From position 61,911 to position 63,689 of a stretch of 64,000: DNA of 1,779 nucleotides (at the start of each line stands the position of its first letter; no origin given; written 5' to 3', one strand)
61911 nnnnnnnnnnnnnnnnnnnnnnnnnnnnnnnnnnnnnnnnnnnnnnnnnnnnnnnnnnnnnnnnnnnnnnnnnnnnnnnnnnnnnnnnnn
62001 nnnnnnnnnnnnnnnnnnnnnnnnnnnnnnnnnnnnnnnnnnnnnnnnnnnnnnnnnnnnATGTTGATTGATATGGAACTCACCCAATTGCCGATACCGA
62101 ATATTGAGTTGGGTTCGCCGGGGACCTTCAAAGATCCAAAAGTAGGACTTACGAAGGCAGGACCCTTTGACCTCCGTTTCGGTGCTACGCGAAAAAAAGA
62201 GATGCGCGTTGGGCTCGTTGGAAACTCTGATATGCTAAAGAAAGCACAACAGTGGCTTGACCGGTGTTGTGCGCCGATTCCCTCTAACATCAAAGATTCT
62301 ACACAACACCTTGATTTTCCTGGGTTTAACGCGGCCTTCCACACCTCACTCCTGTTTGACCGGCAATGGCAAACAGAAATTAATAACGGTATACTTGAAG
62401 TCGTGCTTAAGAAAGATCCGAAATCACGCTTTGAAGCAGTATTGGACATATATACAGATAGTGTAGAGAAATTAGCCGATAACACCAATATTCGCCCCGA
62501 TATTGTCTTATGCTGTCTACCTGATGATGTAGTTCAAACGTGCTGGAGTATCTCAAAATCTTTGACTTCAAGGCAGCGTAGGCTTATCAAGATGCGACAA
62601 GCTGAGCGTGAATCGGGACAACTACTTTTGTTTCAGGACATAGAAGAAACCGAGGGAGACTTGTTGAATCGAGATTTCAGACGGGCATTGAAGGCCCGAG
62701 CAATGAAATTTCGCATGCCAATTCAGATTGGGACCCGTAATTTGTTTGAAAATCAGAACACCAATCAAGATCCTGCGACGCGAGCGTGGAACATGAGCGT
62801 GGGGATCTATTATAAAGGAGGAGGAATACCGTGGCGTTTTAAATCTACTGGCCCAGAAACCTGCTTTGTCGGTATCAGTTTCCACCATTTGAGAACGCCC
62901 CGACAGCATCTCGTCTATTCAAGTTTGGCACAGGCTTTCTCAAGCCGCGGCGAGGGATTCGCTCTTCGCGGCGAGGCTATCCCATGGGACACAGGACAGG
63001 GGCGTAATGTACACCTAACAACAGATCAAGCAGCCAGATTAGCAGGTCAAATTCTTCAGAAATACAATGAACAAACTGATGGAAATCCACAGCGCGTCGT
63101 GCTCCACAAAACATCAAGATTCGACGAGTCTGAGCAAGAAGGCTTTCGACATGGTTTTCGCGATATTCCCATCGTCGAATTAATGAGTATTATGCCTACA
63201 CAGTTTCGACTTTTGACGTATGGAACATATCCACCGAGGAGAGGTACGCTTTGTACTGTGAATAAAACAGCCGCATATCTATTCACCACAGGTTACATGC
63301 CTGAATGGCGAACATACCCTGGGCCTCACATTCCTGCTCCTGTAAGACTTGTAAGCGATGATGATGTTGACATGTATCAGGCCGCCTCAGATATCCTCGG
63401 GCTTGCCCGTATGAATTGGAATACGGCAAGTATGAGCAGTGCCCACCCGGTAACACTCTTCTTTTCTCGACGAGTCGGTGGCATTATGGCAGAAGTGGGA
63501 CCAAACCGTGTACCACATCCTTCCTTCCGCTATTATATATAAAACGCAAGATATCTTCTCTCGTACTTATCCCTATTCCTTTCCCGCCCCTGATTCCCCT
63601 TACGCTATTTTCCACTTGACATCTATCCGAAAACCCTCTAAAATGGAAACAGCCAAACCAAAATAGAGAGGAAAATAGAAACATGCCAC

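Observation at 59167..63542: Short pAgo coupled to an extended SIR2 - Schlafen/AlbA_2 - HATPase_c_4 - (APAZ-sized) partner: a non-canonical SPARSA-like system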

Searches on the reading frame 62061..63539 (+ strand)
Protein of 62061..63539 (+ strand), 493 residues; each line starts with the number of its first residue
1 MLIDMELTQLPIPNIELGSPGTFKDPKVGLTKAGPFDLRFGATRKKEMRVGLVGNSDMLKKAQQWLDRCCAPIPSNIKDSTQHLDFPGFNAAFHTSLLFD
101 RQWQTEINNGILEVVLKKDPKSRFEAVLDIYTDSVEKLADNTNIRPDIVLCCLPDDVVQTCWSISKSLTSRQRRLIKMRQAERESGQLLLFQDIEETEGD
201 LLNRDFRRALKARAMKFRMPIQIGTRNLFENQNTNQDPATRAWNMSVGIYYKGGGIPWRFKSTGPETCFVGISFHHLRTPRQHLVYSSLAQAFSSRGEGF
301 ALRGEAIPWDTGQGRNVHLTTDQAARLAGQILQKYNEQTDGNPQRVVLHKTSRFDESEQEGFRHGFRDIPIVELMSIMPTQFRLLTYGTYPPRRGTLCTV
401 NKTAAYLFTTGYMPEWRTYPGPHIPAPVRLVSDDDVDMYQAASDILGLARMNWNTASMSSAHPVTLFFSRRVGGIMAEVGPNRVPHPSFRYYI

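Call 3: search_protein_families(library=pfam, proteins=[window:62061-63539:+], max_evalue=0.1)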
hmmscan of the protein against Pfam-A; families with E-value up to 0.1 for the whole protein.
window:62061-63539:+ (493 aa): 0 families

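Call 4: search_protein_families(library=padloc, proteins=[window:62061-63539:+], max_evalue=0.1)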
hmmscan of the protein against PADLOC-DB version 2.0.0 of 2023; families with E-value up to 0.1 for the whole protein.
window:62061-63539:+ (493 aa): 18 families
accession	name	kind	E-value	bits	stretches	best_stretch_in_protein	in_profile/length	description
PDLC02376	pAgo_I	-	1.2e-146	487.4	1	5-493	1-455/455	Class I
PDLC02436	pAgo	-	8.7e-111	369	1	6-492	6-459/460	-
PDLC02378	pAgo_I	-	5.7e-93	310.4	1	6-493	3-493/493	Class I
PDLC02392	pAgo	-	2.6e-54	182.5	2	204-484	52-336/346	-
PDLC02377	pAgo_I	-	2.3e-48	163.1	2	204-480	160-444/457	Class I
PDLC02384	pAgo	-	5.5e-41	138.7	2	211-474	737-1011/1030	-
PDLC02420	Aga_SIR2-PNTD1-PNTD2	-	2.8e-35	119.8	2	230-475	731-992/1010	Class I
PDLC02428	PprPIWI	-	3.1e-14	50.7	1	135-466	350-639/666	-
PDLC02397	pAgo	-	6e-10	36.6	1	209-473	317-560/578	-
PDLC02389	pAgo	-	3.9e-08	30.2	1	221-453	477-696/733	-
PDLC02381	pAgo_II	-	8.6e-06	22.5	1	204-477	328-596/617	Class II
PDLC02388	pAgo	-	2e-05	21.1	1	209-369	446-590/716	-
PDLC02394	pAgo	-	2.1e-05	20.5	1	234-468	853-1090/1121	-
PDLC02379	pAgo_II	-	4.6e-05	20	1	210-263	425-473/724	Class II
PDLC02382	pAgo_II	-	0.00036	17.1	1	318-466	591-755/782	Class II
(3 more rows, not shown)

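Call 5: search_protein_families(library=ncbifam, proteins=[window:62061-63539:+], max_evalue=0.1)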
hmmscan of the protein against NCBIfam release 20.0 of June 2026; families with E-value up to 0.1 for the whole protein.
window:62061-63539:+ (493 aa): 1 family
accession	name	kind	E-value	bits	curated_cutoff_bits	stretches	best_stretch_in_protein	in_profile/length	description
NF052569.1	ProtArgonAgoRhdb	equivalog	0.019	13.3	700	0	387-476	645-734/759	protein argonaute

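Call 18: search_solved_structures(query=window:62061-63539:+, max_evalue=0.01, show_alignments=2)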
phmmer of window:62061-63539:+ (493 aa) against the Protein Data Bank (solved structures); distinct sequences matched with E-value up to 0.01: 13.
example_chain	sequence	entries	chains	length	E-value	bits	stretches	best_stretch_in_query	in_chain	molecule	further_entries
9om4_B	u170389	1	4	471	2.8e-72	246.9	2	198-493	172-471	Prokaryotic argonaute MID-PIWI family protein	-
9jsb_A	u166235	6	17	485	2.7e-48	167.8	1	12-493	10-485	Ago | pAgo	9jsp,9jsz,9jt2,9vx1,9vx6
9qbp_B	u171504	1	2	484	8.8e-44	152.9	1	13-492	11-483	Protein argonaute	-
8qlo_B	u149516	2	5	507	3.7e-43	150.8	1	6-493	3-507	Short prokaryotic Argonaute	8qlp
8fex_B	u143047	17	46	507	4e-43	150.7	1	23-493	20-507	short pAgo | Piwi domain-containing protein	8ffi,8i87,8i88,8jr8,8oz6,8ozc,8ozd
8j7s_A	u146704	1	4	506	1.6e-42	148.8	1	23-492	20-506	Piwi domain-containing protein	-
8ifk_B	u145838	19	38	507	1.8e-42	148.6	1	10-493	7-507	Piwi domain-containing protein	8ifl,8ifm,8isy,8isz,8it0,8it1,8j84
8j8h_A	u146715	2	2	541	2.1e-42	148.4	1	8-493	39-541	Piwi domain-containing protein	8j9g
9qbl_B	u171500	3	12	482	1e-39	139.5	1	13-492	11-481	Protein argonaute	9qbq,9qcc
8in8_C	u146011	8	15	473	2.1e-17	65.9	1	205-476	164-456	Piwi domain protein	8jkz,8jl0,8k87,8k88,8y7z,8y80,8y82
9jh8_A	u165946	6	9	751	1.1e-08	37.2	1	220-475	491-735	Clostridium perfringens Argonaute (CpAgo) | Clostridium perfringen Argonaute(CpAgo) | Clostridium perfringens Argonaute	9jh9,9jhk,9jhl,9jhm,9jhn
9jh7_A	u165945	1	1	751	1.4e-08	36.8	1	220-475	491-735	Clostridium perfringens Argonaute (CpAgo)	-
6qzk_A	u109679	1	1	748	0.0013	20.4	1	154-467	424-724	Protein argonaute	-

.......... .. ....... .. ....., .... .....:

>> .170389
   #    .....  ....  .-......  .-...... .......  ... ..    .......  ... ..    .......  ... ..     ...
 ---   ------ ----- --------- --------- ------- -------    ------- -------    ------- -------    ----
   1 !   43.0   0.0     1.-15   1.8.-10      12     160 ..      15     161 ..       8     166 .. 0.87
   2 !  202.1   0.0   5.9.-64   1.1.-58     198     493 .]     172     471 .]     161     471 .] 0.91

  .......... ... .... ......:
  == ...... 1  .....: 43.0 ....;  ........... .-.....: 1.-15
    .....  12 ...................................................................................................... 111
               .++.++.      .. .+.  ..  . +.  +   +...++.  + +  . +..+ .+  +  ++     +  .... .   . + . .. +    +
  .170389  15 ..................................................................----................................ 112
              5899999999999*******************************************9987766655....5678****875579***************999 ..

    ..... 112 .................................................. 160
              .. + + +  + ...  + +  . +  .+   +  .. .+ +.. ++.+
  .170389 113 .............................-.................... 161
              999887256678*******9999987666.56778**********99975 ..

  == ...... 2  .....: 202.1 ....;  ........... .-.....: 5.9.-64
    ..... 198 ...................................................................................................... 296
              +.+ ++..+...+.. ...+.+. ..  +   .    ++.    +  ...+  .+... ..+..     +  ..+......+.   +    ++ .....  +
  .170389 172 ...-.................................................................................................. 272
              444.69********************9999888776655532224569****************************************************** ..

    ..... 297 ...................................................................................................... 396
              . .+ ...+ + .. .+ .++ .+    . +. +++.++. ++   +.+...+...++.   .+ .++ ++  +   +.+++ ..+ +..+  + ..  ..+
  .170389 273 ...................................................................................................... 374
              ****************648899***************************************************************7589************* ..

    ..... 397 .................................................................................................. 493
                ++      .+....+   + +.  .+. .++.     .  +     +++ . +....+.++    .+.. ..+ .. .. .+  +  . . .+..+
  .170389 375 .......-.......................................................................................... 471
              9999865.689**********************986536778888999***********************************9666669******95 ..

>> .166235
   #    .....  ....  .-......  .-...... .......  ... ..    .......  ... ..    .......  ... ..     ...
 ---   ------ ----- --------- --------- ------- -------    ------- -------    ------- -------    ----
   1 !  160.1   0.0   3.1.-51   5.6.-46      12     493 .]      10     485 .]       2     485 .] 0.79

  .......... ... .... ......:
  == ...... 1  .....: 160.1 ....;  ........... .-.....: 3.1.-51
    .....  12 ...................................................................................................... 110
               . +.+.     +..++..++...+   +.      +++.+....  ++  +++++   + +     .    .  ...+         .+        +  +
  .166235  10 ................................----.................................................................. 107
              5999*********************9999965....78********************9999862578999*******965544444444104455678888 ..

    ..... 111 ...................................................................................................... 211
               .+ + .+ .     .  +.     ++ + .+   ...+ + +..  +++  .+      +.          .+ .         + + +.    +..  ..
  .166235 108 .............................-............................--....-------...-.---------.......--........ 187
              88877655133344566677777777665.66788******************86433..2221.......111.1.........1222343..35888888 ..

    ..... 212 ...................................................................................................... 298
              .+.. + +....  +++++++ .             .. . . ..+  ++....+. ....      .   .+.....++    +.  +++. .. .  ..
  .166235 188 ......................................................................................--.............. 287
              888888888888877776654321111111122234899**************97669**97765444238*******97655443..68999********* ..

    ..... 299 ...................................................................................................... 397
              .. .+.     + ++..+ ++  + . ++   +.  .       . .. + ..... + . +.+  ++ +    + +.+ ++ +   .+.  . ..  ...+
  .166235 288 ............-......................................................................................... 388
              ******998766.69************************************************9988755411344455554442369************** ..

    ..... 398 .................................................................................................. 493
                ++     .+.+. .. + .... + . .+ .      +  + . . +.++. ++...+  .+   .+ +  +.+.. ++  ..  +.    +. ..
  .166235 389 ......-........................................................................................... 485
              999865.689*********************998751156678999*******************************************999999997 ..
